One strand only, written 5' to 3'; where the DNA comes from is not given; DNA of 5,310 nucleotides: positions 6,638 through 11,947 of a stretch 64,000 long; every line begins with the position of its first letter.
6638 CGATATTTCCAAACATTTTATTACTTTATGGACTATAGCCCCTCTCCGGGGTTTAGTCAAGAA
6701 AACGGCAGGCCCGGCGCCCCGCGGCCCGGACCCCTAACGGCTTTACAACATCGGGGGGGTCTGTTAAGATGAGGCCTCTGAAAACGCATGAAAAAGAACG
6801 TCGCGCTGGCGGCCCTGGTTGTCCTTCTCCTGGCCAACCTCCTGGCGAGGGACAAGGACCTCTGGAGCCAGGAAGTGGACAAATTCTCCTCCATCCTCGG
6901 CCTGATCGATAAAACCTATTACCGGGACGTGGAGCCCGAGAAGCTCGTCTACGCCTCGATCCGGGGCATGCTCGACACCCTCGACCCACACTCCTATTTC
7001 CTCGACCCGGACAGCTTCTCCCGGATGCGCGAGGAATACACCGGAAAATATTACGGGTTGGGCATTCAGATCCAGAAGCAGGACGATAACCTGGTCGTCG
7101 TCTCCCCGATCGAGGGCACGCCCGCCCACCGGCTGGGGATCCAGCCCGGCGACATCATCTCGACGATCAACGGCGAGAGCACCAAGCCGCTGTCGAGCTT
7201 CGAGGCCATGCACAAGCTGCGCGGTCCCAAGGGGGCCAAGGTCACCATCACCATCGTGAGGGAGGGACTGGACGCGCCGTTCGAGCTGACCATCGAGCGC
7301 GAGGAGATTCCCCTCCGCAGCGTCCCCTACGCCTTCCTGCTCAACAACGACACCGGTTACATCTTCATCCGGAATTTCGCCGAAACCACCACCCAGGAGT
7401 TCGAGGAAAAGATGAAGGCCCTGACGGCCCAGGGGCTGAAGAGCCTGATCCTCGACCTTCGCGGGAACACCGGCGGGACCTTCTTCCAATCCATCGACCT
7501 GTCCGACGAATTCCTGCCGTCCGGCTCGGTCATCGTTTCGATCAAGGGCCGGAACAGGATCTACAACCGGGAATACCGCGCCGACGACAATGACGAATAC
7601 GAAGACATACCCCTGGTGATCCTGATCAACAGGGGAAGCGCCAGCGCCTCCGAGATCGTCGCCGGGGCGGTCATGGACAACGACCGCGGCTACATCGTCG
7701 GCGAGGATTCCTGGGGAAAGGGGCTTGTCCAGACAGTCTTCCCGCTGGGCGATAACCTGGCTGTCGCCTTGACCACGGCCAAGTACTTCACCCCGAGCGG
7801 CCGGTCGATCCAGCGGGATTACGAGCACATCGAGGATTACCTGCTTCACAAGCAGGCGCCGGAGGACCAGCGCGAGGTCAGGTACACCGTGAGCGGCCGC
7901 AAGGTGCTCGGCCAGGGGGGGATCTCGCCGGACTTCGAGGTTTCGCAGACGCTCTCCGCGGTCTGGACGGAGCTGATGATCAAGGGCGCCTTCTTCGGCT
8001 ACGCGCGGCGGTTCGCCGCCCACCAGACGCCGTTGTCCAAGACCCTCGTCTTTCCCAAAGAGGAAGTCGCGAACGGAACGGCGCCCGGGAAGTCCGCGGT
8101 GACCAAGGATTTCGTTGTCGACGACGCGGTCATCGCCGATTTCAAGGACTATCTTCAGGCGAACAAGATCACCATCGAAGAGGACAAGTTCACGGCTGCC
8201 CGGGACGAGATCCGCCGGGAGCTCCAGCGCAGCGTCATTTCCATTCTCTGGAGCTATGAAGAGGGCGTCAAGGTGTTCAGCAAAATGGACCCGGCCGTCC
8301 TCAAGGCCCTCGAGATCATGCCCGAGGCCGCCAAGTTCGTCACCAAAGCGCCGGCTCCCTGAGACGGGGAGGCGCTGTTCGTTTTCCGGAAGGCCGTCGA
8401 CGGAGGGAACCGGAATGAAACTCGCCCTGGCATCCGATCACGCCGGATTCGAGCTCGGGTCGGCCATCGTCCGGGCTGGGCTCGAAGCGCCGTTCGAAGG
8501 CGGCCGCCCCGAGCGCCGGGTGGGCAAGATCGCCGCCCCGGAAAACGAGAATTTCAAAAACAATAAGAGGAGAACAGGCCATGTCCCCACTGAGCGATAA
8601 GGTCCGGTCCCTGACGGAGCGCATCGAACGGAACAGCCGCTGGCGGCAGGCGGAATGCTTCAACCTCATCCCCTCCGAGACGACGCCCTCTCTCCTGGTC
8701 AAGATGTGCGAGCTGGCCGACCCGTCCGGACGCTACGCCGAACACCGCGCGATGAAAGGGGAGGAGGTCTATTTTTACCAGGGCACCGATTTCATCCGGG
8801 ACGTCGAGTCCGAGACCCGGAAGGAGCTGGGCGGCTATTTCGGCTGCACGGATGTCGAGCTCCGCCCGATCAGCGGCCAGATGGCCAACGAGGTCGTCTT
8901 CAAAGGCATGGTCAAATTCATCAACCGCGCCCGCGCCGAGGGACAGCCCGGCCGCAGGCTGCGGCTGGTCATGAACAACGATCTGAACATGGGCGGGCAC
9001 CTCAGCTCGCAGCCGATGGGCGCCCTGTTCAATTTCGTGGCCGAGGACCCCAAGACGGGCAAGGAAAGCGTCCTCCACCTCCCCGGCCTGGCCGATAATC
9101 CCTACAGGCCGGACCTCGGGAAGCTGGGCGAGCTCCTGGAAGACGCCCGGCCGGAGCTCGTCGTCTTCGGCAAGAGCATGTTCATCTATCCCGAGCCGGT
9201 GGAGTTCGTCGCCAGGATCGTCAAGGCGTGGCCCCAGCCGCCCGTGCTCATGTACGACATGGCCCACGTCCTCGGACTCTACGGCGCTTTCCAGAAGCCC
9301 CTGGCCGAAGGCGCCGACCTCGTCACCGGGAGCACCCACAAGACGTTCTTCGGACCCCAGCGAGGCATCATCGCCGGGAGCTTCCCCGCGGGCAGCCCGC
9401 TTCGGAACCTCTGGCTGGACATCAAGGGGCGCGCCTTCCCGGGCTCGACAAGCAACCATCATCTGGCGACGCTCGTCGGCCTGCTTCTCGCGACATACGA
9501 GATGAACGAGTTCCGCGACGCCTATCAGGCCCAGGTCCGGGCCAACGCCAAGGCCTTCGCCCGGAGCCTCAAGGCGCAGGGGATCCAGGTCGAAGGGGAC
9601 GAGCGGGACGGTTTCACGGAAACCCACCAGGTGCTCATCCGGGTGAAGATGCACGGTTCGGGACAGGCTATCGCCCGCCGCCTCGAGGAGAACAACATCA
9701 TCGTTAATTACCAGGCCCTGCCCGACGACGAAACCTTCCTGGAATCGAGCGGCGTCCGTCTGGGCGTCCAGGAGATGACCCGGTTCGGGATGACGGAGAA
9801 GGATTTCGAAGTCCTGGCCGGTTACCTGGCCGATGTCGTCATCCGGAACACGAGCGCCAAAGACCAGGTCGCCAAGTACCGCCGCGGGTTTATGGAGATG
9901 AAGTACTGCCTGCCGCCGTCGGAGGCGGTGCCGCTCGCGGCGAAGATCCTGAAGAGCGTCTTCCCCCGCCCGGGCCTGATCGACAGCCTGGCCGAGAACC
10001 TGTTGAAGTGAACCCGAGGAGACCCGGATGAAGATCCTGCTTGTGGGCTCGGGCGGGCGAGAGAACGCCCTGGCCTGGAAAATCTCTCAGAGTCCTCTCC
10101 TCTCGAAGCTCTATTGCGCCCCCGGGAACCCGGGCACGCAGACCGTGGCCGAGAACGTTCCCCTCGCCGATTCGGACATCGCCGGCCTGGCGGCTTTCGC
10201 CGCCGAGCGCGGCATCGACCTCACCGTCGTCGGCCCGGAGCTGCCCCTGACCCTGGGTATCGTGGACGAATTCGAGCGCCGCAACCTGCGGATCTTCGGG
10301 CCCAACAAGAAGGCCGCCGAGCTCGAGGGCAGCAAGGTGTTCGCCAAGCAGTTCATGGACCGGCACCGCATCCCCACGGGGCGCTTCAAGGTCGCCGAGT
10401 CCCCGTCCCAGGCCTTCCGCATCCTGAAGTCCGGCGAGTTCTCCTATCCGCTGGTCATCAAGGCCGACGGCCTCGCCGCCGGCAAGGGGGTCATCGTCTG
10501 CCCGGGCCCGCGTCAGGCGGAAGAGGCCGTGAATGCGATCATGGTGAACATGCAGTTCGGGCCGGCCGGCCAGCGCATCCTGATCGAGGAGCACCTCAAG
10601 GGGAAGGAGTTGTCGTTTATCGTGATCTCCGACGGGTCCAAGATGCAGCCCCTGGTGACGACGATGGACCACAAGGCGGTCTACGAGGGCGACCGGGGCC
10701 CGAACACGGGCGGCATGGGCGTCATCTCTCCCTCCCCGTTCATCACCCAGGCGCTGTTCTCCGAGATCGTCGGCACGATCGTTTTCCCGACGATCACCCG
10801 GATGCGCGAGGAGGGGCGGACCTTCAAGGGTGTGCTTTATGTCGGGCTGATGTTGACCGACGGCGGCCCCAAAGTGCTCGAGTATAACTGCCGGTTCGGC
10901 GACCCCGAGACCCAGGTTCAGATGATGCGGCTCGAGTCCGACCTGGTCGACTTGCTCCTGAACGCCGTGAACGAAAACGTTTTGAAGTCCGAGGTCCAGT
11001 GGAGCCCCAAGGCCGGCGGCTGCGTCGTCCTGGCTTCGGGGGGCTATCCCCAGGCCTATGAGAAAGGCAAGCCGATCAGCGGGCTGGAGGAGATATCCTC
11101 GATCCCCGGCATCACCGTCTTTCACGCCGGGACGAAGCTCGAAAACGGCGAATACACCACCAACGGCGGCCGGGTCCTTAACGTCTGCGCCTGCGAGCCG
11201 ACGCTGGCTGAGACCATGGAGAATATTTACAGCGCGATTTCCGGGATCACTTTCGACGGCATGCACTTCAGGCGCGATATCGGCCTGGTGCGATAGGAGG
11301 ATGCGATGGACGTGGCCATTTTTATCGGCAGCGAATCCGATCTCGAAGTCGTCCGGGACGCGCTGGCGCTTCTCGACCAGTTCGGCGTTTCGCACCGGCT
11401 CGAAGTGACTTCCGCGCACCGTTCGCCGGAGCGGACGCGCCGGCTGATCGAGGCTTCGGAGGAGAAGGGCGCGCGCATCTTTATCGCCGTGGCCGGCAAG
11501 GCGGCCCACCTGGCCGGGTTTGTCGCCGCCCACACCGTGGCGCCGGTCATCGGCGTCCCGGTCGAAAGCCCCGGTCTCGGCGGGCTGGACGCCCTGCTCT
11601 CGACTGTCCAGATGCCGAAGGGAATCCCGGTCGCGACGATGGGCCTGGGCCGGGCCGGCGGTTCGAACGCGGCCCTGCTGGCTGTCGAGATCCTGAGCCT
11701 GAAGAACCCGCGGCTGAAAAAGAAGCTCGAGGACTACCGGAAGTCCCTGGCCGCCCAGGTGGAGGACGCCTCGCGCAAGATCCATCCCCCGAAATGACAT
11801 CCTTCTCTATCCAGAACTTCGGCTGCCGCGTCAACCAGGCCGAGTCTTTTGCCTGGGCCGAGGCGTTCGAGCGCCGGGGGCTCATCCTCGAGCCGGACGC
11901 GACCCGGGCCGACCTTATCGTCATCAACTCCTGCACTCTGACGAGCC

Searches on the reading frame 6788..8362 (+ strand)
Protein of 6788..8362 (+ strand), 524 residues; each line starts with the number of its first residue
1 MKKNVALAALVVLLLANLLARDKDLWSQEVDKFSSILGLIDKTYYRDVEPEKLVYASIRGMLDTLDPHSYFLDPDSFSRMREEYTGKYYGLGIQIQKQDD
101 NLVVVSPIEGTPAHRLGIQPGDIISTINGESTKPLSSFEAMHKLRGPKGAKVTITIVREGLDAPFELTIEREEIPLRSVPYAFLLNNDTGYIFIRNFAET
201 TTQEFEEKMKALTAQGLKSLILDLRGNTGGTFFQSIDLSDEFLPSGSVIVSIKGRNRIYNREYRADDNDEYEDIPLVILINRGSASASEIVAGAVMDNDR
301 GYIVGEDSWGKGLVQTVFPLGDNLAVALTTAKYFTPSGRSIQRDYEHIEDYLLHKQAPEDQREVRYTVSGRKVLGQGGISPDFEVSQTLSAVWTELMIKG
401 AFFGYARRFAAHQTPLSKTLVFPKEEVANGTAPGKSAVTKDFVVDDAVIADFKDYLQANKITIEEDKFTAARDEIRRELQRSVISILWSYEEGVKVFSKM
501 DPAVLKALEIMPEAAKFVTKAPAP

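Call 13: search_protein_families(library=pfam, proteins=[window:6788-8362:+], max_evalue=0.001)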
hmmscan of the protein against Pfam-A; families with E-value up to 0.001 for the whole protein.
window:6788-8362:+ (524 aa): 5 families
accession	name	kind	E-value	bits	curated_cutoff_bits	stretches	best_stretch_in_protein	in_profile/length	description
PF03572.23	Peptidase_S41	-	1.2e-46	158.8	24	1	188-343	1-156/165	Peptidase family S41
PF00595.29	PDZ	-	5.9e-11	43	23.2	1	89-156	10-80/81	PDZ domain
PF13180.12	PDZ_2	-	7.6e-11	42.6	27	1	91-167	3-78/80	PDZ domain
PF17820.7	PDZ_6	-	2.3e-10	40.5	27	1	103-158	1-54/54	PDZ domain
PF22694.1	CtpB_N-like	-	2.4e-07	31.6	27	1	28-74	36-83/85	Activating protease CtpB N-terminal domain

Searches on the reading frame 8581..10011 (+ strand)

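Call 13: search_protein_families(library=pfam, proteins=[window:8581-10011:+], max_evalue=0.001)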
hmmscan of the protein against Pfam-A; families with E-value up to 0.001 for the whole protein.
window:8581-10011:+ (476 aa): 1 family
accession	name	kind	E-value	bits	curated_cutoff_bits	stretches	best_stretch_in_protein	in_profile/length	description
PF00464.25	SHMT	-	6.8e-31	107.7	27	1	17-415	13-398/399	Serine hydroxymethyltransferase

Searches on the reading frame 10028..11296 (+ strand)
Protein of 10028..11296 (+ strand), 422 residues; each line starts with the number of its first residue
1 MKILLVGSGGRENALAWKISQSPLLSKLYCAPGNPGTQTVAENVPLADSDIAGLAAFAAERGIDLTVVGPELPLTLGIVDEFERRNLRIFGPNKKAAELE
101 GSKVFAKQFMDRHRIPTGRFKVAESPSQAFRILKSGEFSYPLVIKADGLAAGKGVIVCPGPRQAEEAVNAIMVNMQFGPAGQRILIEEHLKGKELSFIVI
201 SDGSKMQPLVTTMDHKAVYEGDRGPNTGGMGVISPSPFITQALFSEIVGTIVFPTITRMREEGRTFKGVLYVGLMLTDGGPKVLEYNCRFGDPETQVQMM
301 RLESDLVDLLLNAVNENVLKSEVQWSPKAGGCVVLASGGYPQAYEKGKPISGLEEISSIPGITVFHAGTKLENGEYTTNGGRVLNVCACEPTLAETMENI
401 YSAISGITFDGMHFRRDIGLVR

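Call 13: search_protein_families(library=pfam, proteins=[window:10028-11296:+], max_evalue=0.001)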
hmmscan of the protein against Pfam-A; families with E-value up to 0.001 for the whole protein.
window:10028-11296:+ (422 aa): 6 families
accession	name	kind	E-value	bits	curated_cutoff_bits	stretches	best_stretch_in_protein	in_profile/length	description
PF01071.24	GARS_A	-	6.8e-70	235.3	27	1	101-295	1-194/194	Phosphoribosylglycinamide synthetase, ATP-grasp (A) domain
PF02844.21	GARS_N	-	5.5e-38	130.2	29.5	1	1-100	1-100/100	Phosphoribosylglycinamide synthetase, N domain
PF02843.22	GARS_C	-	9.9e-31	106.4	34.8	1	332-419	3-90/92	Phosphoribosylglycinamide synthetase, C domain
PF02655.19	ATP-grasp_3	-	2.6e-05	24.8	23.2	1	133-291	25-158/160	ATP-grasp domain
PF02786.22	CPSase_L_D2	-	7.9e-05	22.7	19.8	1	106-248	5-142/211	Carbamoyl-phosphate synthase L chain, ATP binding domain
PF08443.16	RimK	-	0.00016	21.8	21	1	103-191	4-83/188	RimK-like ATP-grasp domain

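Call 31: find_homologous_proteins(query=window:10028-11296:+, max_evalue=1e-30)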
Query window:10028-11296:+ (422 aa): 8000 proteins with E <= 1e-30 among 8000 candidates; the best 120 are listed.
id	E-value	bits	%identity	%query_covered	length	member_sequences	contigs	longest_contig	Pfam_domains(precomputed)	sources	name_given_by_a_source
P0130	1.1e-275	932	98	100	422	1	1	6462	PF02844.22,PF02843.23,PF01071.25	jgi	jgi:phosphoribosylamine---glycine ligase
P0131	4.6e-269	910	95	100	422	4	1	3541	PF02844.22,PF02843.23,PF02786.23,PF02222.28,PF08443.17,PF02655.20,PF01071.25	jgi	-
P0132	3.8e-262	887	92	100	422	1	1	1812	PF02844.22,PF02843.23,PF02786.23,PF02222.28,PF01071.25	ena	-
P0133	4.6e-258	874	91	100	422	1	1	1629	PF02844.22,PF02843.23,PF02786.23,PF02222.28,PF01071.25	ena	-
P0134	1.2e-257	872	90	100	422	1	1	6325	PF02844.22,PF02843.23,PF02786.23,PF02222.28,PF01071.25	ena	-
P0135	7.3e-254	860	90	100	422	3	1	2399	PF02844.22,PF02843.23,PF02222.28,PF01071.25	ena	-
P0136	2.7e-253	858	89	100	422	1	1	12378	PF02844.22,PF02843.23,PF02222.28,PF01071.25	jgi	-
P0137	6.8e-253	857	88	100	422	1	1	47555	PF02844.22,PF02843.23,PF02222.28,PF08443.17,PF01071.25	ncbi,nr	ncbi:MAG: phosphoribosylamine--glycine ligase [Candidatus Aminicenantes bacterium RBG_16_63_16]|nr:M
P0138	2.6e-252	855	89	100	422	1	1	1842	PF02844.22,PF02843.23,PF02222.28,PF01071.25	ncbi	-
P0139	3.1e-252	854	89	100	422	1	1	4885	PF02844.22,PF02843.23,PF02222.28,PF02655.20,PF01071.25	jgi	jgi:phosphoribosylamine---glycine ligase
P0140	3.1e-250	848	87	100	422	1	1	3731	PF02844.22,PF02843.23,PF02786.23,PF02222.28,PF02655.20,PF01071.25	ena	-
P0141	1.5e-248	842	88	100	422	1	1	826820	PF02844.22,PF02843.23,PF02222.28,PF01071.25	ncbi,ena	-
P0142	7.0e-247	837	87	100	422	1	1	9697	PF02844.22,PF02843.23,PF02786.23,PF02222.28,PF02655.20,PF01071.25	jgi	jgi:phosphoribosylamine---glycine ligase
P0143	9.9e-242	820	86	100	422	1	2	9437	PF02844.22,PF02843.23,PF02786.23,PF02222.28,PF02655.20,PF01071.25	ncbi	-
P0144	9.9e-241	817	85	100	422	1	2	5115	PF02844.22,PF02843.23,PF02786.23,PF02222.28,PF08443.17,PF02655.20,PF01071.25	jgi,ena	jgi:phosphoribosylamine--glycine ligase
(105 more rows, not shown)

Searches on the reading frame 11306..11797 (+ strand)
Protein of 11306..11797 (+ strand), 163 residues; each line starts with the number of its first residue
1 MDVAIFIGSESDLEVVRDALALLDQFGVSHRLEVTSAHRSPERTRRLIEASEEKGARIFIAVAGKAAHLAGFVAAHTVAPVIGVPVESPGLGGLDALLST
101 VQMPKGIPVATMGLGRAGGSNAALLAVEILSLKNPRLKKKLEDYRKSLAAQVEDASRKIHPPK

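Call 13: search_protein_families(library=pfam, proteins=[window:11306-11797:+], max_evalue=0.001)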
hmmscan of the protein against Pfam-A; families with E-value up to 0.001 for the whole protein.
window:11306-11797:+ (163 aa): 1 family
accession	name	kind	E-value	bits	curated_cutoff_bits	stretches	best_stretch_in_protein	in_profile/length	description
PF00731.26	AIRC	-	1.5e-56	190.5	30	1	3-149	2-146/148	AIR carboxylase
